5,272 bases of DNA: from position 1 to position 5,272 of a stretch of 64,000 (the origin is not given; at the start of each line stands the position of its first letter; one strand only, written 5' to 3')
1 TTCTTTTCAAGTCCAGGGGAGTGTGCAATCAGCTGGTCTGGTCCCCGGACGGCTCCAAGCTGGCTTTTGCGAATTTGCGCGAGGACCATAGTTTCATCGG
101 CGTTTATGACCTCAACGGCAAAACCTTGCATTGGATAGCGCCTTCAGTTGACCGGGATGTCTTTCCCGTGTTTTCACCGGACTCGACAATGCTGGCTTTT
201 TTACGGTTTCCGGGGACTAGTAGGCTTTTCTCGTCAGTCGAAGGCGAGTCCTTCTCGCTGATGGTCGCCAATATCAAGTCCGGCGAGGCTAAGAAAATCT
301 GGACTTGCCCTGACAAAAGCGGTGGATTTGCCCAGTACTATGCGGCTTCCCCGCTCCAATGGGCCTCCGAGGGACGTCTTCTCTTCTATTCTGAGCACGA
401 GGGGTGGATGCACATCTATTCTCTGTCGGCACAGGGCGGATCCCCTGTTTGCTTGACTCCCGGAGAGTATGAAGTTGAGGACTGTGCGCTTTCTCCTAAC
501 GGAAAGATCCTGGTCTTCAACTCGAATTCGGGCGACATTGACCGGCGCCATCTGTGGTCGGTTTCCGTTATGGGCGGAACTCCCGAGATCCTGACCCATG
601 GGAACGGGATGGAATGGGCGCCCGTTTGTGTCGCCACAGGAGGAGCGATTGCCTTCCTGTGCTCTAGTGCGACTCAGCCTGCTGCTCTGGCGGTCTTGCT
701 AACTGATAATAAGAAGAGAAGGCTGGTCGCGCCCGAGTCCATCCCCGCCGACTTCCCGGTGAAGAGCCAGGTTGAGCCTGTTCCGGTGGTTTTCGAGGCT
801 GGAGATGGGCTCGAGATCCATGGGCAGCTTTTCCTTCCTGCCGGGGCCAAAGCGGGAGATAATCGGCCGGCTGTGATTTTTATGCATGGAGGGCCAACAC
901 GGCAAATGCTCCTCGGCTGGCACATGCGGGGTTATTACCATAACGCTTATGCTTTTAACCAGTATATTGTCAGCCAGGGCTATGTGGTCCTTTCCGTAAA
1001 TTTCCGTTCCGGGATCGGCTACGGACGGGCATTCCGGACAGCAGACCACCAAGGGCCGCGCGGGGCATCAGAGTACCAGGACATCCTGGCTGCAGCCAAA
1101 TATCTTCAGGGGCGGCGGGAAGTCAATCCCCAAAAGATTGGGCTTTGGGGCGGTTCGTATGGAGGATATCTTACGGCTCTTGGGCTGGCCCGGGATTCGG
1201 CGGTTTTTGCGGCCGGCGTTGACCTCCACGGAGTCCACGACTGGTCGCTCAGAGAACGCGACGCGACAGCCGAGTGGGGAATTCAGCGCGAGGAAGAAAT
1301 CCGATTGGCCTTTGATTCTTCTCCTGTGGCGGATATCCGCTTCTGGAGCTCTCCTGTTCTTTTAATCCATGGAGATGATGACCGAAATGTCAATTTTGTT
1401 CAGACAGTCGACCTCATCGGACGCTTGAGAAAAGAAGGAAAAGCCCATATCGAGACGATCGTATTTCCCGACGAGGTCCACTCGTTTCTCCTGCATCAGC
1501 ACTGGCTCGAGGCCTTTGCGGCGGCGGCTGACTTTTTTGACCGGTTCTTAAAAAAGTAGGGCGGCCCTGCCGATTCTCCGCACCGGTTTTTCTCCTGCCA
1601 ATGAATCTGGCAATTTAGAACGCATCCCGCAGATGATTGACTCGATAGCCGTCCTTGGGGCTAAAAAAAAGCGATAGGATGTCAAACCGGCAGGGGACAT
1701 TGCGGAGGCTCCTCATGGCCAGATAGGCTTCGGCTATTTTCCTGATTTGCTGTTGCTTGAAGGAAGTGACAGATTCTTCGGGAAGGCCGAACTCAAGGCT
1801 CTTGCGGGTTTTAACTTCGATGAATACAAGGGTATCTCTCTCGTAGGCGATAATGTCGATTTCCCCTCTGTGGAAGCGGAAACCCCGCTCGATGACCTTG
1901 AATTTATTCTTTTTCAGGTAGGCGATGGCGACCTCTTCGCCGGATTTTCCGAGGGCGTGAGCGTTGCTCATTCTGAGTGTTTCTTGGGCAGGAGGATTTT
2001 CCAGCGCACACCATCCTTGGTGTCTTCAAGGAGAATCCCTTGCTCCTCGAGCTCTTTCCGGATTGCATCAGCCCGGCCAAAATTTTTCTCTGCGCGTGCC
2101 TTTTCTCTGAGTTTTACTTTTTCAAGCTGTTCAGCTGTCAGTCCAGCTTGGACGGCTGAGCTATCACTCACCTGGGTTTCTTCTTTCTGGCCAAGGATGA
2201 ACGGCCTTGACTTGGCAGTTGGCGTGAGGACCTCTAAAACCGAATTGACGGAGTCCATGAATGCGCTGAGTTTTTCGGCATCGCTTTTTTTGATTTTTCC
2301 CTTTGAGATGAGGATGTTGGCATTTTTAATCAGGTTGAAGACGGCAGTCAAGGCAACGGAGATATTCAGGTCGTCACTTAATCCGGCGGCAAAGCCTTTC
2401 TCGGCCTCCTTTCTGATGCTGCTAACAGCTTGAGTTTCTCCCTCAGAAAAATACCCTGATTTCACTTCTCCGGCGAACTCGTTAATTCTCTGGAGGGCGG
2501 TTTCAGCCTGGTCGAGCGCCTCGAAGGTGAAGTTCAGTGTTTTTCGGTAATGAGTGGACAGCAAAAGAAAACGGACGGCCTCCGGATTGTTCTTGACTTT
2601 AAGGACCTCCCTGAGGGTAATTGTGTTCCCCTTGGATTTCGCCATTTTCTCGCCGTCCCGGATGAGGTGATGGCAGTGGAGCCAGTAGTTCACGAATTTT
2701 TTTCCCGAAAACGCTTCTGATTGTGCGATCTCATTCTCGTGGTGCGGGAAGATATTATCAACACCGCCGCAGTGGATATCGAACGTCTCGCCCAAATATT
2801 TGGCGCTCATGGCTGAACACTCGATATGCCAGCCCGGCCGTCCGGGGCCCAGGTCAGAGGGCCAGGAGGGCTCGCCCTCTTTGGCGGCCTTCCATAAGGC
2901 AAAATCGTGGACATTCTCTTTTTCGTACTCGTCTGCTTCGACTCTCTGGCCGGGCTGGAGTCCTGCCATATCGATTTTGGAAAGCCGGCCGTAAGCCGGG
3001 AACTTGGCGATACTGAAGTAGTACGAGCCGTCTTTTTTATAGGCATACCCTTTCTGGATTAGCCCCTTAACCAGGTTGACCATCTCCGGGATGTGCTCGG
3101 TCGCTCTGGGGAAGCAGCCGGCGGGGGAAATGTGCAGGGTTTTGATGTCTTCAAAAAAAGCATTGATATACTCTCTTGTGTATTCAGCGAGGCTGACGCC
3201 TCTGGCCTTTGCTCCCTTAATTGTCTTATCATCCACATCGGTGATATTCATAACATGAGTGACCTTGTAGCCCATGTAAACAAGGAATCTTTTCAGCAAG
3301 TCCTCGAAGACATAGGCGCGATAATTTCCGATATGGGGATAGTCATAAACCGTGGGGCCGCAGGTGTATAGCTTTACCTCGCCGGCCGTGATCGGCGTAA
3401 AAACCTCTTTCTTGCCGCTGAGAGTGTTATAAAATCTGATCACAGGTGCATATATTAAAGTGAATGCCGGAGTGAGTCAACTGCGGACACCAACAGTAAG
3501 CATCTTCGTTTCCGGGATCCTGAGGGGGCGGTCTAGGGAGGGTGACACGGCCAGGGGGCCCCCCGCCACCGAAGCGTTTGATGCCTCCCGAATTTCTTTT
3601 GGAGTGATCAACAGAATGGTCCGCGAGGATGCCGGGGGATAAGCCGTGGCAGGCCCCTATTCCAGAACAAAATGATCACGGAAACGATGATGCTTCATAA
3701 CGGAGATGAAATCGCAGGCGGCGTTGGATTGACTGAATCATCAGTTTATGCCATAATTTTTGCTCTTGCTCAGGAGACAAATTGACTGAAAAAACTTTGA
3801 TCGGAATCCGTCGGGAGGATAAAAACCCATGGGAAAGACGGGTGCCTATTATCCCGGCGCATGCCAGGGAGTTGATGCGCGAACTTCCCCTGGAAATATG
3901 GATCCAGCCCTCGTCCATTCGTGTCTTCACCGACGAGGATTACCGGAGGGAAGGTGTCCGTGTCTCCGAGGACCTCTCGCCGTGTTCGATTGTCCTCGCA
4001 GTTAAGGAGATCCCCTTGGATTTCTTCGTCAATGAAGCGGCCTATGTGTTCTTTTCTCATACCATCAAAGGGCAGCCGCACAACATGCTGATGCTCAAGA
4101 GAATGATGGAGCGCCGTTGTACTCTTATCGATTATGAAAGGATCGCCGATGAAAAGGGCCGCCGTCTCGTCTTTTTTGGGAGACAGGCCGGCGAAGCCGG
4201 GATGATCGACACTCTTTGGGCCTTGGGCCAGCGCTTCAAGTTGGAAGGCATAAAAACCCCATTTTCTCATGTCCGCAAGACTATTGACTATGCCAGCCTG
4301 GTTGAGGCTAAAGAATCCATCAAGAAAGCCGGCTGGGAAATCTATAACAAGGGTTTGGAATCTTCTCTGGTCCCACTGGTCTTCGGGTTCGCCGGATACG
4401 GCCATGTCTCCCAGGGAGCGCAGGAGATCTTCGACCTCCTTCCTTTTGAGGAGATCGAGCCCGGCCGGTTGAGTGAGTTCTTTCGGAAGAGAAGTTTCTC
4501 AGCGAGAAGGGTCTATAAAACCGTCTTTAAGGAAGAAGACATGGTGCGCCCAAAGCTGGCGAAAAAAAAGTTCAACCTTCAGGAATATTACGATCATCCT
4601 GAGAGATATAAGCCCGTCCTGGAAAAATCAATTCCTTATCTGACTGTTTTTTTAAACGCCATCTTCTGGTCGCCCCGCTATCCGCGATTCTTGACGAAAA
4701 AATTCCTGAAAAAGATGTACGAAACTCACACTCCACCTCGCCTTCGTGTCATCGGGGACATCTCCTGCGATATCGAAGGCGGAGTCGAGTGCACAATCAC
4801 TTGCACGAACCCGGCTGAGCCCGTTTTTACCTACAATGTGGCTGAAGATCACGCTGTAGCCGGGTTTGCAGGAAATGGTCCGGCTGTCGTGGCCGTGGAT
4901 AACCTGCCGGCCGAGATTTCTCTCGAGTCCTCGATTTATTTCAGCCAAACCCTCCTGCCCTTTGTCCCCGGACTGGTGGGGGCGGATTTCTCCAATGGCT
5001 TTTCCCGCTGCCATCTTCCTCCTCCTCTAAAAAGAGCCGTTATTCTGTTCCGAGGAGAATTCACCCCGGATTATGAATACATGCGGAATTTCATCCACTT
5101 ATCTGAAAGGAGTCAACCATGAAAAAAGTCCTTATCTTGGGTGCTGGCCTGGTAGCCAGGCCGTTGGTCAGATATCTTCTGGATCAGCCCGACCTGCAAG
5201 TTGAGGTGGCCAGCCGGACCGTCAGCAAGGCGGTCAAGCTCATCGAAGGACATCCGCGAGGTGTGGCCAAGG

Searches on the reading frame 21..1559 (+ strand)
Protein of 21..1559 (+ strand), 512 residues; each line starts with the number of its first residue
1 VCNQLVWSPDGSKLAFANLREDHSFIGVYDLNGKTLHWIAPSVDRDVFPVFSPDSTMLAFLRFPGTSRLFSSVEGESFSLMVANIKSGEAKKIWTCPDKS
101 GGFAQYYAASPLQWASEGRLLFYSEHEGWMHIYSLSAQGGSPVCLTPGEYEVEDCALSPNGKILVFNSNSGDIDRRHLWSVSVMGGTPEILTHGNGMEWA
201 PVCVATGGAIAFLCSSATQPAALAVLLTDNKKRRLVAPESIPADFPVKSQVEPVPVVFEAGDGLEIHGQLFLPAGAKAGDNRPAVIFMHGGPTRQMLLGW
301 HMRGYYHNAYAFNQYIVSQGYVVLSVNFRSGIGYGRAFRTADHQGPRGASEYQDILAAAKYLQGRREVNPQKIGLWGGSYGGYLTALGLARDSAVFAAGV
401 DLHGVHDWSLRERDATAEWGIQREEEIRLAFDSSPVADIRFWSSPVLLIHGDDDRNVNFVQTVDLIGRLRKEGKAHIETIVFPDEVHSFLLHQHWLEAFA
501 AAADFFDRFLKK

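Call 57: search_protein_families(library=pfam, proteins=[window:21-1559:+], max_evalue=0.00001)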
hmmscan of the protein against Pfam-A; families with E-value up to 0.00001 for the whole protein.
window:21-1559:+ (512 aa): 6 families
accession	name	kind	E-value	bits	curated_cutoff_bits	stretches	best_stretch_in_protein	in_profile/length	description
PF00326.27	Peptidase_S9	-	6.3e-39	134.1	22.6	1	312-511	5-211/213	Prolyl oligopeptidase family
PF00930.27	DPPIV_N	-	3.7e-17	62.5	22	1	96-218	226-351/354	Dipeptidyl peptidase IV (DPP IV) N-terminal region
PF01738.24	DLH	-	3.2e-11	43.7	21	1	304-505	24-205/217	Dienelactone hydrolase family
PF07676.18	PD40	-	5.2e-11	42.6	20.9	0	46-70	11-37/38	WD40-like Beta Propeller Repeat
PF20434.5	BD-FAE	-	1.3e-10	41.6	26.8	1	271-467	4-213/215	BD-FAE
PF02129.25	Peptidase_S15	-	1.2e-06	28.9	23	0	262-408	1-132/262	X-Pro dipeptidyl-peptidase (S15 family)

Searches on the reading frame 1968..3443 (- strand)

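Call 57: search_protein_families(library=pfam, proteins=[window:1968-3443:-], max_evalue=0.00001)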
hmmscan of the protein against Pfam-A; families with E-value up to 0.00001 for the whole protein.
window:1968-3443:- (491 aa): 5 families
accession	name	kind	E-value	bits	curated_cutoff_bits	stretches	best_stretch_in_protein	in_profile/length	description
PF01406.26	tRNA-synt_1e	-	5.2e-113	377.8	27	1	15-314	2-300/301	tRNA synthetases class I (C) catalytic domain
PF09334.17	tRNA-synt_1g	-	6.1e-11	42.1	20.1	0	34-145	12-124/391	tRNA synthetases class I (M)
PF01921.24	tRNA-synt_1f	-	2.7e-08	33.6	27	0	260-314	276-329/360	tRNA synthetases class I (K)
PF09190.17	DALR_2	-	8.1e-07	30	22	1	351-406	2-53/57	DALR domain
PF00133.28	tRNA-synt_1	-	1.9e-06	27.3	22.7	0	221-305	329-413/414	tRNA synthetases class I (I, L, M and V)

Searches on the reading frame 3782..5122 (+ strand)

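Call 57: search_protein_families(library=pfam, proteins=[window:3782-5122:+], max_evalue=0.00001)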
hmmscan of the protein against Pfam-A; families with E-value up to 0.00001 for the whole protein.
window:3782-5122:+ (446 aa): 1 family
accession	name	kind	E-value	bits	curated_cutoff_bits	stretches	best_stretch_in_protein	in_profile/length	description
PF05222.21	AlaDh_PNT_N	-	3.1e-21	76.5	30.4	1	8-137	1-134/136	Alanine dehydrogenase/PNT, N-terminal domain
